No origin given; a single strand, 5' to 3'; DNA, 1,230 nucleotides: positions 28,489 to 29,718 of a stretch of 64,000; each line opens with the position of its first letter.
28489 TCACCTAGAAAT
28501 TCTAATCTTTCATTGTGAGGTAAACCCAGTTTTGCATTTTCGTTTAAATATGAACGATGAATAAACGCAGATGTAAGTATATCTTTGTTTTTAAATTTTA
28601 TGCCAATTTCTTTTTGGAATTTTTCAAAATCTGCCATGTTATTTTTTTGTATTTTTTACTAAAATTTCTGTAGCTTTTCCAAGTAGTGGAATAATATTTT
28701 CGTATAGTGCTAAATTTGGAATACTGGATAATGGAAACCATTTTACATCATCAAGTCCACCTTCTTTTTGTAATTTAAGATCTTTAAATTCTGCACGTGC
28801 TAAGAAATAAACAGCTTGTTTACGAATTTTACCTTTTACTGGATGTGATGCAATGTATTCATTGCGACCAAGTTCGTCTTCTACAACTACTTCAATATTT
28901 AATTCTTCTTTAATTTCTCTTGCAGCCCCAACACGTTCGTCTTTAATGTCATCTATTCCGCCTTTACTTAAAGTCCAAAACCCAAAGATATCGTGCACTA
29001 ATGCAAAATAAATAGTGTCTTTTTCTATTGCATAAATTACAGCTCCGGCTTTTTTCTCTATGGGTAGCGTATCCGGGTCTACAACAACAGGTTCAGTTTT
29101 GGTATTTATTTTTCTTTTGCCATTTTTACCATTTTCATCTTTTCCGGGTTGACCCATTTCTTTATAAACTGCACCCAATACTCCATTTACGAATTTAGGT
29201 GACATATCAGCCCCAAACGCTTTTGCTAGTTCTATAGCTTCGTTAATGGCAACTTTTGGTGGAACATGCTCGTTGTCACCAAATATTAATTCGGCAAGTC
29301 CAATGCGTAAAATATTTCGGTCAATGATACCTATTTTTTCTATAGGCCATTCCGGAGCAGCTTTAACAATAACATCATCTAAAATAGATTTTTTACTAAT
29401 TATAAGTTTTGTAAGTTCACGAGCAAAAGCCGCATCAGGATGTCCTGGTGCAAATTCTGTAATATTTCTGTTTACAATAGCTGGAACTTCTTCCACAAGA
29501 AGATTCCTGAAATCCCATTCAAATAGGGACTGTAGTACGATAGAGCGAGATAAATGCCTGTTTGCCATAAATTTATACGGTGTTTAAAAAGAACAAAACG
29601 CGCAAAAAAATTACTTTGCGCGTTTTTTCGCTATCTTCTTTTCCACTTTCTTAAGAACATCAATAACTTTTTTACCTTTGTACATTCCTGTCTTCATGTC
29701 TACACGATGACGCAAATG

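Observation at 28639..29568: NusB fused to a Nudix-like hydrolase domain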

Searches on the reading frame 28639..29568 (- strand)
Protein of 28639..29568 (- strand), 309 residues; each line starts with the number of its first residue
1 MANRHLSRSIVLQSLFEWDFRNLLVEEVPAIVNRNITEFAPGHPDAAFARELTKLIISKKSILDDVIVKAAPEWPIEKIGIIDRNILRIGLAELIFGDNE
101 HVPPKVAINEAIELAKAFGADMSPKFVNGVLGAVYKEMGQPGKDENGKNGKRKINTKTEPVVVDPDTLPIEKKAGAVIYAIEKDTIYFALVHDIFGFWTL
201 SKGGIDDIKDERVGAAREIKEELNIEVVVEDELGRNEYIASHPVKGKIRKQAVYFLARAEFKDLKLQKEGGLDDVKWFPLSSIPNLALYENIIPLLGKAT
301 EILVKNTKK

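Call 3: search_protein_families(library=pfam, proteins=[window:28639-29568:-], max_evalue=1)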
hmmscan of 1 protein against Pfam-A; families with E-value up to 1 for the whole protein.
window:28639-29568:- (309 aa): 2 families
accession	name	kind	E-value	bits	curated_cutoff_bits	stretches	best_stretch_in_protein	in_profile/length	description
PF01029.23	NusB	-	1.2e-28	100.6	23.1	1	7-136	3-133/133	NusB family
PF00293.34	NUDIX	-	5e-09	36.7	21.1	1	194-285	26-120/134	NUDIX domain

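Call 4: search_protein_families(library=ncbifam, proteins=[window:28639-29568:-], max_evalue=1)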
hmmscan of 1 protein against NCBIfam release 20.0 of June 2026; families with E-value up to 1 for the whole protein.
window:28639-29568:- (309 aa): 12 families
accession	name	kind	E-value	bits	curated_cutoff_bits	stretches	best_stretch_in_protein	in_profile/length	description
TIGR01951.1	nusB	equivalog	2.3e-33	115.3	88.35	1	4-137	2-130/131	transcription antitermination factor NusB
NF001223.0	PRK00202.1-1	equivalog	2e-19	70.1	131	1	3-137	8-143/146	transcription antitermination factor NusB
NF001230.0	PRK00202.2-5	equivalog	2.3e-11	43.7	132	1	8-137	26-150/165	transcription antitermination factor NusB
NF011494.0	PRK14902.1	equivalog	6.4e-11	41.7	319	1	32-154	27-145/444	16S rRNA (cytosine(967)-C(5))-methyltransferase RsmB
NF052459.1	OxoGTPPhMutT1Mycb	equivalog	3.7e-08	32.8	475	1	173-283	3-109/292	8-oxo-(d)GTP phosphatase MutT1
NF011493.0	PRK14901.1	equivalog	1.4e-07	30.7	540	1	34-141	28-132/447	16S rRNA (cytosine(967)-C(5))-methyltransferase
TIGR00563.1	rsmB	equivalog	8.5e-07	28.4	269.05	1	42-147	32-132/437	16S rRNA (cytosine(967)-C(5))-methyltransferase RsmB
NF001936.0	PRK00714.1-3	equivalog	0.0024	17.8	118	1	183-226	22-65/155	RNA pyrophosphohydrolase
NF006961.0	PRK09438.1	equivalog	0.004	16.6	103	1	177-231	14-67/151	dihydroneopterin triphosphate diphosphatase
NF001938.0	PRK00714.1-5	equivalog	0.012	15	116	1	197-228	46-77/172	RNA pyrophosphohydrolase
NF007834.0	PRK10546.1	equivalog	0.039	13.8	156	1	192-245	26-73/135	pyrimidine (deoxy)nucleoside triphosphate diphosphatase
NF008149.0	PRK10901.1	equivalog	0.16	10.9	375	1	84-138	82-133/434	16S rRNA (cytosine(967)-C(5))-methyltransferase RsmB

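Call 6: find_homologous_proteins(query=window:28639-29568:-, max_evalue=0.001)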
Query window:28639-29568:- (309 aa): 8000 proteins with E <= 0.001 among 8000 candidates; the best 120 are listed.
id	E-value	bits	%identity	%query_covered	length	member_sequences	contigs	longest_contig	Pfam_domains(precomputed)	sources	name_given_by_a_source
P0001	2.0e-194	663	97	100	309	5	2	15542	PF00293.35,PF01029.24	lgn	-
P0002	6.1e-168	576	85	99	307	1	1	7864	PF00293.35,PF01029.24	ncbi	-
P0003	1.0e-167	575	84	100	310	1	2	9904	PF00293.35,PF01029.24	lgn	-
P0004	2.5e-167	574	84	100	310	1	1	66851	PF00293.35,PF01029.24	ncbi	-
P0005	3.0e-167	574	84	100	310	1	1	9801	PF00293.35,PF01029.24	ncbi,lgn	-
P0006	5.1e-167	573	83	100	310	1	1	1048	PF00293.35,PF01029.24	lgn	-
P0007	5.7e-166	569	82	100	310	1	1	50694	PF00293.35,PF01029.24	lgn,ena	-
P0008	6.7e-165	566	82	99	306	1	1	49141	PF00293.35,PF01029.24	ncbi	-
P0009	1.1e-164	565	81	99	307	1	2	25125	PF00293.35,PF01029.24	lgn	-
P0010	1.2e-164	565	83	99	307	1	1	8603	PF00293.35,PF01029.24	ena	-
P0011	3.5e-164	564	83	100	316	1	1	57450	PF00293.35,PF01029.24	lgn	-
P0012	5.7e-164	563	83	99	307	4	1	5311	PF00293.35,PF01029.24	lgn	-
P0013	1.8e-163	561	83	99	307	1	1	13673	PF00293.35,PF01029.24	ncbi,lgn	-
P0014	4.6e-163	560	80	100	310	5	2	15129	PF00293.35,PF01029.24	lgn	-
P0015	1.0e-162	559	81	100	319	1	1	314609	PF00293.35,PF01029.24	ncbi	-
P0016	3.1e-162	557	79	100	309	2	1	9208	PF00293.35,PF01029.24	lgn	-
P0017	3.3e-162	557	80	100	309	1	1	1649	PF00293.35,PF01029.24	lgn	-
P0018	4.0e-158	544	78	99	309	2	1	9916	PF00293.35,PF01029.24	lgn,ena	-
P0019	6.0e-157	540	79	99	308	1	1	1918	PF00293.35,PF01029.24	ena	-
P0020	2.9e-156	538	77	100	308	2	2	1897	PF00293.35,PF01029.24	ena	-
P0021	1.0e-154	532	76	100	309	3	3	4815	PF00293.35,PF01029.24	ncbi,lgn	-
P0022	2.3e-150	518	77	98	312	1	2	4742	PF00293.35,PF01029.24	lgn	-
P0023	1.3e-148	512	85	88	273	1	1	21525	PF01029.24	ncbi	-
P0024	9.0e-138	477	68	99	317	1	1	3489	PF00293.35,PF01029.24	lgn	-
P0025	2.0e-137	476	68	99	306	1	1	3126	PF00293.35,PF01029.24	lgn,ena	-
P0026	3.3e-117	409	61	99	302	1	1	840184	PF00293.35,PF01029.24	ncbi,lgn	-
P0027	3.3e-117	409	62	98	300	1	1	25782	PF00293.35,PF01029.24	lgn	-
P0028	1.7e-116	407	61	98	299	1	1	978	PF00293.35,PF01029.24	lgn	-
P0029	9.6e-116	405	62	98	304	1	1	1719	PF00293.35,PF01029.24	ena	-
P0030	1.2e-115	404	61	98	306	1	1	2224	PF00293.35,PF01029.24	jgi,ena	-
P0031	1.3e-115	404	61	98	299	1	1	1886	PF00293.35,PF01029.24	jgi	jgi:N utilization substance protein B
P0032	3.0e-115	403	61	99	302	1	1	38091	PF00293.35,PF01029.24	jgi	-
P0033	4.3e-115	402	59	100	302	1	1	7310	PF00293.35,PF01029.24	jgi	jgi:N utilization substance protein B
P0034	4.4e-115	402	62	99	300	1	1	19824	PF00293.35,PF01029.24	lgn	-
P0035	4.7e-115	402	60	98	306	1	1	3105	PF00293.35,PF01029.24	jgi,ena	jgi:N utilization substance protein B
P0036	6.3e-115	402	60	99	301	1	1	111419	PF00293.35,PF01029.24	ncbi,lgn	-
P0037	1.0e-114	401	61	99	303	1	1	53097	PF00293.35,PF01029.24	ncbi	ncbi:MAG: transcription antitermination factor NusB [Patescibacteria group bacterium]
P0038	1.2e-114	401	62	99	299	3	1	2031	PF00293.35,PF01029.24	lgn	-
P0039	1.3e-114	401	61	100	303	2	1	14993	PF00293.35,PF01029.24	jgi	jgi:transcription antitermination protein NusB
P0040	1.4e-114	401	60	98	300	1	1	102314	PF00293.35,PF01029.24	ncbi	-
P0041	1.4e-114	401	60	99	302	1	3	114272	PF00293.35,PF01029.24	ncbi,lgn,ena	ncbi:MAG: transcription antitermination factor NusB [Patescibacteria group bacterium]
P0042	1.4e-114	401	61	99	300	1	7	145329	PF00293.35,PF01029.24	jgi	jgi:N utilization substance protein B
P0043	1.5e-114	401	61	99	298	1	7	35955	PF00293.35,PF01029.24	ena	-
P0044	1.5e-114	401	60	99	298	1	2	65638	PF00293.35,PF01029.24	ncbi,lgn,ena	-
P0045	2.4e-114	400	61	99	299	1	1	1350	PF00293.35,PF01029.24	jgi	jgi:N utilization substance protein B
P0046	3.5e-114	399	61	99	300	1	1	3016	PF00293.35,PF01029.24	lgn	-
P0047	4.0e-114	399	60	99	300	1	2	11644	PF00293.35,PF01029.24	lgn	-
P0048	4.3e-114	399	61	99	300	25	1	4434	PF00293.35,PF01029.24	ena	-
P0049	4.7e-114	399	61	99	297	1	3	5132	PF00293.35,PF01029.24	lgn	-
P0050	6.3e-114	399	62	98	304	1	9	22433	PF00293.35,PF01029.24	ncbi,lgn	-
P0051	6.3e-114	399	61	100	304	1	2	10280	PF00293.35,PF01029.24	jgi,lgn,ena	-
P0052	6.9e-114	398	61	99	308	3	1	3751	PF00293.35,PF01029.24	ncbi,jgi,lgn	-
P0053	7.0e-114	398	60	99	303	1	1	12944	PF00293.35,PF01029.24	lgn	-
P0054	7.6e-114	398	60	99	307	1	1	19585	PF00293.35,PF01029.24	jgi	jgi:transcription antitermination protein NusB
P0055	7.9e-114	398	60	99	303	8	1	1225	PF00293.35,PF01029.24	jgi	jgi:N utilization substance protein B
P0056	8.4e-114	398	61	99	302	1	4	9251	PF00293.35,PF01029.24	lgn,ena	-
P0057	8.5e-114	398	60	99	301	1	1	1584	PF00293.35,PF01029.24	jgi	jgi:N utilization substance protein B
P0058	8.6e-114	398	60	99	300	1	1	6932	PF00293.35,PF01029.24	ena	-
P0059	9.8e-114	398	60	99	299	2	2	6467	PF00293.35,PF01029.24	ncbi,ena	-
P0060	9.8e-114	398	61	99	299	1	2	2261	PF00293.35,PF01029.24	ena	-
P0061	1.1e-113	398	60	99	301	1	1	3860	PF00293.35,PF01029.24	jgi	-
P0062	1.2e-113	398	61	98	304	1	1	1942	PF00293.35,PF01029.24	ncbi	-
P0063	1.3e-113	398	60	99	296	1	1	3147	PF00293.35,PF01029.24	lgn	-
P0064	1.3e-113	398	60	98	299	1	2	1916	PF00293.35,PF01029.24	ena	-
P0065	1.3e-113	397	61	99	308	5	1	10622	PF00293.35,PF01029.24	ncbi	-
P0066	1.3e-113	397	60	99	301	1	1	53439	PF00293.35,PF01029.24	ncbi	-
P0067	1.4e-113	397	60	99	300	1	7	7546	PF00293.35,PF01029.24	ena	-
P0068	1.5e-113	397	59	99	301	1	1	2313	PF00293.35,PF01029.24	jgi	jgi:N utilization substance protein B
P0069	1.6e-113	397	60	99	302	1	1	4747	PF00293.35,PF01029.24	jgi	jgi:N utilization substance protein B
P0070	1.6e-113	397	61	98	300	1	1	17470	PF00293.35,PF01029.24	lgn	-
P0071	1.6e-113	397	60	99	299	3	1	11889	PF00293.35,PF01029.24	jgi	jgi:transcription antitermination protein NusB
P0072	2.0e-113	397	60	99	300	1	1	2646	PF00293.35,PF01029.24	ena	-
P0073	2.0e-113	397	61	99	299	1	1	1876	PF00293.35,PF01029.24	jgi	-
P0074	2.2e-113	397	60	98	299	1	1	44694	PF00293.35,PF01029.24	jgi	jgi:N utilization substance protein B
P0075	2.6e-113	397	60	99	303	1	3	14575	PF00293.35,PF01029.24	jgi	-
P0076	2.8e-113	396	61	99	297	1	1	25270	PF00293.35,PF01029.24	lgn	-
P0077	3.5e-113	396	60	99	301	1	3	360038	PF00293.35,PF01029.24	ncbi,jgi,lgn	jgi:N utilization substance protein B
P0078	3.6e-113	396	60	99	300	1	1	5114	PF00293.35,PF01029.24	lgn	-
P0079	3.9e-113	396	59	99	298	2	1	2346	PF00293.35,PF01029.24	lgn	-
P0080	4.0e-113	396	61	99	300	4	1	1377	PF00293.35,PF01029.24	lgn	-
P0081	4.5e-113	396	59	99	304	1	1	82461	PF00293.35,PF01029.24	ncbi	-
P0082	4.8e-113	396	58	99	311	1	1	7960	PF00293.35,PF01029.24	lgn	-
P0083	4.9e-113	396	61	99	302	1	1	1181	PF00293.35,PF01029.24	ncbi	-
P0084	5.3e-113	395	58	100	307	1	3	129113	PF00293.35,PF01029.24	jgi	jgi:N utilization substance protein B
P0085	5.6e-113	395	60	99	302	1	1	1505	PF00293.35,PF01029.24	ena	-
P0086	5.7e-113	395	60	98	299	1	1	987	PF00293.35,PF01029.24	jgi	jgi:transcription antitermination protein NusB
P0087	6.1e-113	395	59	99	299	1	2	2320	PF00293.35,PF01029.24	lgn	-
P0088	6.4e-113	395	61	98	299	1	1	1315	PF00293.35,PF01029.24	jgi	-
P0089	6.5e-113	395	60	99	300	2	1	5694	PF00293.35,PF01029.24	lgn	-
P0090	6.9e-113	395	59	99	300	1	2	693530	PF00293.35,PF01029.24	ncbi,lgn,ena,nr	ncbi:TPA: transcription antitermination factor NusB [Candidatus Nomurabacteria bacterium]|nr:MAG: hy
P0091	6.9e-113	395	61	99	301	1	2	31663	PF00293.35,PF01029.24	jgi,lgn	-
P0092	6.9e-113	395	59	99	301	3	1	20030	PF00293.35,PF01029.24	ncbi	-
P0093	6.9e-113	395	60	99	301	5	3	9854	PF00293.35,PF01029.24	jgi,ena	jgi:N utilization substance protein B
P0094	7.4e-113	395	59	99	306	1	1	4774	PF00293.35,PF01029.24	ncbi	-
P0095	7.8e-113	395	60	99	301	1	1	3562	PF00293.35,PF01029.24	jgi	jgi:N utilization substance protein B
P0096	8.2e-113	395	60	99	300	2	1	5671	PF00293.35,PF01029.24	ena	-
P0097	8.5e-113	395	60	99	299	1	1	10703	PF00293.35,PF01029.24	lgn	-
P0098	8.8e-113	395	61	100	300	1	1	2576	PF00293.35,PF01029.24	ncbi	-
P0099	9.1e-113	395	61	99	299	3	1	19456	PF00293.35,PF01029.24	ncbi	-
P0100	9.4e-113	395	60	100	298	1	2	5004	PF00293.35,PF01029.24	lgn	-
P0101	9.6e-113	395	59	99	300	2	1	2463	PF00293.35,PF01029.24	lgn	-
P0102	1.0e-112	395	60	99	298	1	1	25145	PF00293.35,PF01029.24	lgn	-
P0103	1.1e-112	394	60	99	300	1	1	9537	PF00293.35,PF01029.24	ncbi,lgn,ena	-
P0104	1.2e-112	394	62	99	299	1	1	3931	PF00293.35,PF01029.24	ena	-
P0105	1.2e-112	394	60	99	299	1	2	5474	PF00293.35,PF01029.24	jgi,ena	-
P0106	1.2e-112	394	61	98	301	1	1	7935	PF00293.35,PF01029.24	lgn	-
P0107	1.3e-112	394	60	99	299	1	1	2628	PF00293.35,PF01029.24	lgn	-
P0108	1.3e-112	394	60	99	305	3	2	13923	PF00293.35,PF01029.24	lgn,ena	-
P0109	1.3e-112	394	60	99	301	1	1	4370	PF00293.35,PF01029.24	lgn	-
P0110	1.3e-112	394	58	98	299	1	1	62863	PF00293.35,PF01029.24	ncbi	-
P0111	1.3e-112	394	61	99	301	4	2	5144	PF00293.35,PF01029.24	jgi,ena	-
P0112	1.3e-112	394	60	99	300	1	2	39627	PF00293.35,PF01029.24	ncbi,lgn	-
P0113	1.7e-112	394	60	99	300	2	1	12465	PF00293.35,PF01029.24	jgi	-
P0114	2.1e-112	394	59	99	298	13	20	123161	PF00293.35,PF01029.24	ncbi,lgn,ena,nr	ncbi:MAG: transcription antitermination factor NusB [Candidatus Pacebacteria bacterium]|nr:transcrip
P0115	2.1e-112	394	58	99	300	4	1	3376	PF00293.35,PF01029.24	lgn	-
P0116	2.3e-112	393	60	99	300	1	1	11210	PF00293.35,PF01029.24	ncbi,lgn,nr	ncbi:MAG TPA: transcription antitermination factor NusB [Candidatus Paceibacterota bacterium]|nr:tra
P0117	2.6e-112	393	59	100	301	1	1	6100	PF00293.35,PF01029.24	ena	-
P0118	2.6e-112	393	60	99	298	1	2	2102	PF00293.35,PF01029.24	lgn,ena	-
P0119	3.0e-112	393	61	98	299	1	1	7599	PF00293.35,PF01029.24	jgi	jgi:transcription antitermination protein NusB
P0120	3.2e-112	393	61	99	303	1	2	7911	PF00293.35,PF01029.24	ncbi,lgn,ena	-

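Call 13: find_related_loci(query=A1, collection=genome_contigs, flank=6000)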
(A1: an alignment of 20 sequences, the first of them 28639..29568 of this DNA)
Query A1 (309 aa) in genome_contigs; peptide patterns used: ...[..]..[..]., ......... (x = any residue, [..] = any of these).
600 stretches matched a pattern (row limit reached: there are more); 588 encode a relative of the query (tblastn E <= 1e-3); the best 80 are kept; 80 distinct loci.
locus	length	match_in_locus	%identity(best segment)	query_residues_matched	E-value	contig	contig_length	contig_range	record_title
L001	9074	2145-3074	84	1-309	1e-172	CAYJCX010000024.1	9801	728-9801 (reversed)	MAG TPA_asm: uncultured Candidatus Saccharibacteria bacterium isolate ERP123247_co1_12 genome assembly, contig: NODE_433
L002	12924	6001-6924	83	1-309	2e-170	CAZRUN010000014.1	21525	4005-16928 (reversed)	MAG TPA_asm: uncultured Candidatus Saccharibacteria bacterium isolate SRP285395_co1_441 genome assembly, contig: NODE_36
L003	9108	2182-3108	80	1-309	5e-168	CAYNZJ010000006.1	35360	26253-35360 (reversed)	MAG TPA_asm: uncultured Candidatus Saccharibacteria bacterium isolate SRP219642_co9_61 genome assembly, contig: NODE_681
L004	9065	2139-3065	76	1-309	7e-160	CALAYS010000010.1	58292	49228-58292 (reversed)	MAG TPA_asm: uncultured bacterium isolate SRR6231146_bin.88_CONCOCT_v1.1_MAG genome assembly, contig: ERZ650289.38, whol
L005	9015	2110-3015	61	1-307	1e-119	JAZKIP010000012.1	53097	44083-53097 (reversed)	MAG: Patescibacteria group bacterium isolate ADI_DC_SW_02_SPN_11032020-bin045 DCSW02SPN_B045_0_000000000012, whole genom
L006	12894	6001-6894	61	1-304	4e-118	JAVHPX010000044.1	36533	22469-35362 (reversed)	MAG: Candidatus Paceibacterota bacterium isolate WB01no19_32_21 NODE_531_length_36533_cov_12.965815, whole genome shotgu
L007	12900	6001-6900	60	1-306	1e-117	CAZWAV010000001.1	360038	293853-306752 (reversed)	MAG TPA_asm: uncultured Candidatus Saccharibacteria bacterium isolate SRP170004_co1_259 genome assembly, contig: NODE_21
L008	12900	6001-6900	60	1-306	8e-118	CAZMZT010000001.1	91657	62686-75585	MAG TPA_asm: uncultured Candidatus Saccharibacteria bacterium isolate SRP286056_co1_104 genome assembly, contig: NODE_18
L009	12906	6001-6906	62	1-305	8e-118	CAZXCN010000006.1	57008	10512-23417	MAG TPA_asm: uncultured Candidatus Saccharibacteria bacterium isolate SRP285395_co1_239 genome assembly, contig: NODE_65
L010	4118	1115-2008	58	1-306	8e-119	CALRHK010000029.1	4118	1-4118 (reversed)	MAG: Candidatus Nomurabacteria bacterium isolate Ike-200m-38 genome assembly, contig: Ike-200-c9419, whole genome shotgu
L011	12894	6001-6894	60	1-304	4e-117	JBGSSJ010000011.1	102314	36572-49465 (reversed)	MAG: Candidatus Paceibacteria bacterium isolate JTS-AC38 k141_3851755, whole genome shotgun sequence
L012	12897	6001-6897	60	1-305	6e-117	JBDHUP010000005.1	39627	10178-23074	MAG: Candidatus Paceibacteria bacterium isolate AS-MESO-3CA.90 NODE_4057_length_39627_cov_4.782857, whole genome shotgun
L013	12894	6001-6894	59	1-305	3e-116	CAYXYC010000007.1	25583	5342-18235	MAG TPA_asm: uncultured Candidatus Saccharibacteria bacterium isolate SRP278252_co2_3 genome assembly, contig: NODE_3817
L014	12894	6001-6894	60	1-305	2e-116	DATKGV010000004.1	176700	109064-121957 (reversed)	MAG TPA_asm: Candidatus Paceibacterota bacterium isolate SMAG_U14560 k141_46071, whole genome shotgun sequence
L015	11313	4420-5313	57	1-305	3e-116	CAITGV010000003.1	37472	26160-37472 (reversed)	uncultured bacterium isolate Umea1p3_bin-723 genome assembly, contig: bin-723:3/5, whole genome shotgun sequence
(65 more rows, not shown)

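Call 17: predict_structure(alignment_id=A1)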
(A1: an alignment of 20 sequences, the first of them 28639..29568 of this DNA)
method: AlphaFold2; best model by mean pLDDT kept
length: 309 residues; sequences in the alignment: 20
mean_pLDDT: 80.1   pTM: 0.52
mean pLDDT of the five models: 80.1, 76.5, 74.8, 74.3, 71.0
residues with pLDDT >= 90: 95; 70-90: 159; 50-70: 26; < 50: 29
segments of 3 or more residues with pLDDT < 50: 143-163, 241-245
pLDDT, mean of each block of 10 residues (from residue 1): 76 90 87 86 84 94 86 78 93 85 84 83 81 78 42 35 62 91 93 80 78 89 90 78 55 92 80 87 83 88 76
secondary structure, 60 per line:
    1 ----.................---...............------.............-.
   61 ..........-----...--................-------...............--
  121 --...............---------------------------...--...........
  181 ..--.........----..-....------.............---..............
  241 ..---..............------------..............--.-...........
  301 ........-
elements in order: H5-21 H25-39 H46-58 H60-70 H81-96 H104-118 H123-137 E170-182 E185-193 E201-204 H211-223 E227-242 E246-259 E272-279 H280-285 H290-308
